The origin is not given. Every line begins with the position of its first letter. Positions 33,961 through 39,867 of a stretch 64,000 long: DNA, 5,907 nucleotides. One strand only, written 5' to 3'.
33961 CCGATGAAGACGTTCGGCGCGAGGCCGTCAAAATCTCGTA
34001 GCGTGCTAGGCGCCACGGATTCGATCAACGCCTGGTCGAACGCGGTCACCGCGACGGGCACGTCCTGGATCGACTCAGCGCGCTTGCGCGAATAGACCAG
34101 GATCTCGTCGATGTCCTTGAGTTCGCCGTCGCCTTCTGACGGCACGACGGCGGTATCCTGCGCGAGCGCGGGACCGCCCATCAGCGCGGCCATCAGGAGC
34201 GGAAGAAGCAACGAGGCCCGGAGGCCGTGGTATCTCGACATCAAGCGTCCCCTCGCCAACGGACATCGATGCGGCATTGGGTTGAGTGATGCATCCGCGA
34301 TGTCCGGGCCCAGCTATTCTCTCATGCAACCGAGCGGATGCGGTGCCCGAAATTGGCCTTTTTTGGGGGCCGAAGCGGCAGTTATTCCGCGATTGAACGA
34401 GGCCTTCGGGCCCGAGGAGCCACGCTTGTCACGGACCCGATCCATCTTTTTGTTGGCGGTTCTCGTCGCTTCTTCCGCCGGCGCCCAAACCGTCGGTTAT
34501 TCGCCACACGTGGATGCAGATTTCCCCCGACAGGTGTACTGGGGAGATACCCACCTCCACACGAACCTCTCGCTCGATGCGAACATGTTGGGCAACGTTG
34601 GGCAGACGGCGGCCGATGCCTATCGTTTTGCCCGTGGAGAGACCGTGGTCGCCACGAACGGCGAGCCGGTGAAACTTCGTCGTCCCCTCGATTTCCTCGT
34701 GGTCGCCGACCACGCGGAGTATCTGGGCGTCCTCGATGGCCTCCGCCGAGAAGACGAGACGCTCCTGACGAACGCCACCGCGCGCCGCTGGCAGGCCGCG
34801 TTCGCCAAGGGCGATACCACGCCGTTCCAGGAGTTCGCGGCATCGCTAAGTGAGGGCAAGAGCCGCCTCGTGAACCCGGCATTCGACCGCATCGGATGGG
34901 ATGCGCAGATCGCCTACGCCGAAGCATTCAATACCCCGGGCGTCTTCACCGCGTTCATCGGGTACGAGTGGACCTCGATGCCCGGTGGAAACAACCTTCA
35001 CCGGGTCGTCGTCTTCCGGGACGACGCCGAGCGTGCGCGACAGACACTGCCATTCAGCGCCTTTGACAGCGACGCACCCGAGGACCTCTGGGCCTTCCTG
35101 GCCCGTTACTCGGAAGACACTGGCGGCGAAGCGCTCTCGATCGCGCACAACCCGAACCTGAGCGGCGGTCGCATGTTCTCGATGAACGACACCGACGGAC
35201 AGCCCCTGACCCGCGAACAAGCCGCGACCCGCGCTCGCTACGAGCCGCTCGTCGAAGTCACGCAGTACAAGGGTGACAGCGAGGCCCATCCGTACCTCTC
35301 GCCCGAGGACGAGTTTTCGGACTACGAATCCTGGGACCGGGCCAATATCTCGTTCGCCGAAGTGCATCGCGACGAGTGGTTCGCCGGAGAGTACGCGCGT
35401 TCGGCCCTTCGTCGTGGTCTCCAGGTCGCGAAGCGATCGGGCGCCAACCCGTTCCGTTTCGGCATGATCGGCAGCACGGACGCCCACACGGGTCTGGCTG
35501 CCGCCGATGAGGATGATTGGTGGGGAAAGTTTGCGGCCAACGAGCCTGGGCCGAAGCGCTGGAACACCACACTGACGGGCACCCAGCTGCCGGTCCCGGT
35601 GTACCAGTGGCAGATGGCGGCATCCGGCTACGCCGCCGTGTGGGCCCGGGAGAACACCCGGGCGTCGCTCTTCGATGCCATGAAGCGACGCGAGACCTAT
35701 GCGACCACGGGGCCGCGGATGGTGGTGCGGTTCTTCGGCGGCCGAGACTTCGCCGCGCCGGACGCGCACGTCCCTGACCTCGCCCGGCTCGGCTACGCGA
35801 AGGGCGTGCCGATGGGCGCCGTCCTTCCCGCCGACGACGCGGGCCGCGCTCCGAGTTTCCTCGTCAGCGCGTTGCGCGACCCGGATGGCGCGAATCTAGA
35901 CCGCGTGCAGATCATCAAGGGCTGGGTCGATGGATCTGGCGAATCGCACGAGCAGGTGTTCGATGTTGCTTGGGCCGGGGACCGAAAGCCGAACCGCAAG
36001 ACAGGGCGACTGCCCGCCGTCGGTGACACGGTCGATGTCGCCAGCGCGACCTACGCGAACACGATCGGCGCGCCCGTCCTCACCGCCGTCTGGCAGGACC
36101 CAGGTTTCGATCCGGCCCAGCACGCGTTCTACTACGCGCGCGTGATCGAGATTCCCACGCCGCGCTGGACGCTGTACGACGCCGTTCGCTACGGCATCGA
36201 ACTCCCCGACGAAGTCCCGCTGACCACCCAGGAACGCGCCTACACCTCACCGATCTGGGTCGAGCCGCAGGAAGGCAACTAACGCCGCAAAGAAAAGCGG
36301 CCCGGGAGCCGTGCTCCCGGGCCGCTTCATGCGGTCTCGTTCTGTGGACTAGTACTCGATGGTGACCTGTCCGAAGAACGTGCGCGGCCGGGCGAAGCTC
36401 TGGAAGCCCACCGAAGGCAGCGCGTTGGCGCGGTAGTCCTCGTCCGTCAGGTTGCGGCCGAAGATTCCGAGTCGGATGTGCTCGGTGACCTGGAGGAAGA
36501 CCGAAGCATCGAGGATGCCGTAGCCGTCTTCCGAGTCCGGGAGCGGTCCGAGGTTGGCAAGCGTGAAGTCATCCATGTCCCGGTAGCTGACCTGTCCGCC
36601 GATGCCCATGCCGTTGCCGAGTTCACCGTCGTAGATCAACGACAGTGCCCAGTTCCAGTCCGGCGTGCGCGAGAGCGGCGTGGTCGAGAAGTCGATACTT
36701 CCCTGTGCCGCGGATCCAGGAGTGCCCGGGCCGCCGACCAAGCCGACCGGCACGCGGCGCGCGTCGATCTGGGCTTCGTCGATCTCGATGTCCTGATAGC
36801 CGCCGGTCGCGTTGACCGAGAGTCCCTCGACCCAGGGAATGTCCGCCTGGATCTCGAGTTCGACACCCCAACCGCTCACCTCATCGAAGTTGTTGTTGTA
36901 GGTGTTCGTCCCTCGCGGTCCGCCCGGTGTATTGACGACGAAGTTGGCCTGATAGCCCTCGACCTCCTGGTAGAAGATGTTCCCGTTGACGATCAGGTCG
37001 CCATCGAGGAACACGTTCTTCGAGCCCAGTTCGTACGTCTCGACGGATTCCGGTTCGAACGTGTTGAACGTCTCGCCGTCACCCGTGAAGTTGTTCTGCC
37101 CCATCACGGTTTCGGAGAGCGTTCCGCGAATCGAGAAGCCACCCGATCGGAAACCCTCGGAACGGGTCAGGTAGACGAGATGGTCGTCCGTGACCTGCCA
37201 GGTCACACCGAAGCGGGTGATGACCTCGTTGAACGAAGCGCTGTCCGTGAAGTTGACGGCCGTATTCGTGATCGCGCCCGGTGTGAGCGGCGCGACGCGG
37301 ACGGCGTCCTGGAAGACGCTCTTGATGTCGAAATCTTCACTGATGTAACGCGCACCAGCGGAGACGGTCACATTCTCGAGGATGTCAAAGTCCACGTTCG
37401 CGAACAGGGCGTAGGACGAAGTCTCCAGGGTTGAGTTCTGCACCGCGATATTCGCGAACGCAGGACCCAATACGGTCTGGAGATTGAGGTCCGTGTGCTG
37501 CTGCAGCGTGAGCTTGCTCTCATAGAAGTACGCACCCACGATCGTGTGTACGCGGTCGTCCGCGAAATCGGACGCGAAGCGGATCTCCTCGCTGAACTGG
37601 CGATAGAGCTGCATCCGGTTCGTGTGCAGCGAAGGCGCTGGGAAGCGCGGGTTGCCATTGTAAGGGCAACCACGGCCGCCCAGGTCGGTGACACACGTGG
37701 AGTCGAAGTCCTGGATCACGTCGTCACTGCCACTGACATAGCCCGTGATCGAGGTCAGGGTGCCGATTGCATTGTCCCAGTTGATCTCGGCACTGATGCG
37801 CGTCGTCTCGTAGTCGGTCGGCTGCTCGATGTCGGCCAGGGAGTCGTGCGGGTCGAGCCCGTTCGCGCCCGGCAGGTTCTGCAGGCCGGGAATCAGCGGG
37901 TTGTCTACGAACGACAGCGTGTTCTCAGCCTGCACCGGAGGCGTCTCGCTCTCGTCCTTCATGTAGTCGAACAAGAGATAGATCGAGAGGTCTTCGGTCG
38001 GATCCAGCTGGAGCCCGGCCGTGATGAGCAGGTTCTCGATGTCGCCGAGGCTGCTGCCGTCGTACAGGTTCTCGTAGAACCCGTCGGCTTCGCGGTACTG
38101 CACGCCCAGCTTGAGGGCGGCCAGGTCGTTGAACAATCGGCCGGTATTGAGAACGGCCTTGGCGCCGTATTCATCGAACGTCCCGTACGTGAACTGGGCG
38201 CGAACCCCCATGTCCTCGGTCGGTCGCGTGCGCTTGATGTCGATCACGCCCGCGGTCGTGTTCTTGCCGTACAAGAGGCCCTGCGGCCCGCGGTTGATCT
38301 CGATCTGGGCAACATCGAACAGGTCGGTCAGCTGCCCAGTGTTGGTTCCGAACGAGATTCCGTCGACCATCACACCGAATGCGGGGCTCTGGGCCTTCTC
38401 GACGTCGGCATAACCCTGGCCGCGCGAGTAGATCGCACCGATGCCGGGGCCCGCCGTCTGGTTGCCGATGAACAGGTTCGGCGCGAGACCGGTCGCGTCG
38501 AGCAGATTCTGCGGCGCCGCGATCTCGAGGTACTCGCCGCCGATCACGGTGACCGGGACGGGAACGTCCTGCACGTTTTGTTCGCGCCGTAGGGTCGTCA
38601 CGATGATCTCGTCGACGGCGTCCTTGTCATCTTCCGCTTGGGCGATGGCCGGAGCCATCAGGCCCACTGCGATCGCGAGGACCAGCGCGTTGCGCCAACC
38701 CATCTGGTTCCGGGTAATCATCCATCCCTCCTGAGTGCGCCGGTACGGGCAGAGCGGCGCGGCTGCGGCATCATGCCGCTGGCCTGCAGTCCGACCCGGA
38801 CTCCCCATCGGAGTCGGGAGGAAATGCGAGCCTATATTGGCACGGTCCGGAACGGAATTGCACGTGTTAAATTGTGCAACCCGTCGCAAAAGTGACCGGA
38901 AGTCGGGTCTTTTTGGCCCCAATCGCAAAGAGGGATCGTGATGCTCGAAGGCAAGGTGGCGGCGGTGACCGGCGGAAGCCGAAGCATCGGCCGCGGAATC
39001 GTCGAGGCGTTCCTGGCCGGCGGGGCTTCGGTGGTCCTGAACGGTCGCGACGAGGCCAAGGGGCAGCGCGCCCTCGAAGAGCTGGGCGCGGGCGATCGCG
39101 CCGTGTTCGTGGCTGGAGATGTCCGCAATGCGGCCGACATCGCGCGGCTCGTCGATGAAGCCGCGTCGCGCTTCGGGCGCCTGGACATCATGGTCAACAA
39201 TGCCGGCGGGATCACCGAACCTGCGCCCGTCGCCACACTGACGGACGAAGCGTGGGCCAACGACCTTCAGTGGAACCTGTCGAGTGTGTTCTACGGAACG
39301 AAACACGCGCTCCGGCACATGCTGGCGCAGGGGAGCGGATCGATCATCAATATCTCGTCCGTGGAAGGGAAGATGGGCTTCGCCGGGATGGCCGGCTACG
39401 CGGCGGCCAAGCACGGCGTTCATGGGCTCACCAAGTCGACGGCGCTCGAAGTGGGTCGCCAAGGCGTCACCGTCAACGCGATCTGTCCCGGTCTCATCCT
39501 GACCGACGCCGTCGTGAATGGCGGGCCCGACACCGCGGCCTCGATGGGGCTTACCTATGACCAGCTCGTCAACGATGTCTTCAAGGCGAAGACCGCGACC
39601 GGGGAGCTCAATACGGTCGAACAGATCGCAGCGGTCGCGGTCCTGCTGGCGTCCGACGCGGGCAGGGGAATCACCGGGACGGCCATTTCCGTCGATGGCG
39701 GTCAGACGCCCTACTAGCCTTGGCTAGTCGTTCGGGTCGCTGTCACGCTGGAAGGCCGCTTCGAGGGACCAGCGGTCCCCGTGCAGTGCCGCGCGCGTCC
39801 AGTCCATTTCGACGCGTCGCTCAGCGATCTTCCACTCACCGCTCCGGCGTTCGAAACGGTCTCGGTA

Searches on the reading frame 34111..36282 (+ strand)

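Call 9: search_protein_families(library=pfam, proteins=[window:34111-36282:+])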
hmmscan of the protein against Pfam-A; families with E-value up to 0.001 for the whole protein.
window:34111-36282:+ (723 aa): 1 family
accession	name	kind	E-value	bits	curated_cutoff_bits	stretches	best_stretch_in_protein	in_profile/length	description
PF12228.14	DUF3604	-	1.8e-235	783.4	20.4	1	139-719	3-591/591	Protein of unknown function (DUF3604)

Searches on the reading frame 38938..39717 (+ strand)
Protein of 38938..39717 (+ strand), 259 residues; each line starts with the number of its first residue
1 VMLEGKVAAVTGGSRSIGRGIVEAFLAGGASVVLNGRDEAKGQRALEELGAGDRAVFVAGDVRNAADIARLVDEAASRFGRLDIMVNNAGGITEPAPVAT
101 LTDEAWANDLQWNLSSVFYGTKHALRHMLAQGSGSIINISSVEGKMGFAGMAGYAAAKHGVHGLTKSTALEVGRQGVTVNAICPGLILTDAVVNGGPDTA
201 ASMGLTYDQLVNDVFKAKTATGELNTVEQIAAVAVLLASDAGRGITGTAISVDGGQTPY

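Call 37: search_protein_families(library=pfam, proteins=[window:38938-39717:+], max_evalue=0.00001)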
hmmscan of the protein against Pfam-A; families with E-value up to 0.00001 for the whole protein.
window:38938-39717:+ (259 aa): 4 families
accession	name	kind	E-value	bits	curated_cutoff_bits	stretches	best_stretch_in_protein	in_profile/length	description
PF00106.31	adh_short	-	2.2e-58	197.4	26.6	1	6-193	1-188/195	short chain dehydrogenase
PF13561.12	adh_short_C2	-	7.3e-58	196.4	27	1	15-257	6-236/236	Enoyl-(Acyl carrier protein) reductase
PF08659.16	KR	-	1.4e-10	41.8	22.6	1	10-169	5-164/180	KR domain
PF23441.1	SDR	-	1.2e-07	31.8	27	1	11-255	13-254/258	SDR-like rossmann domain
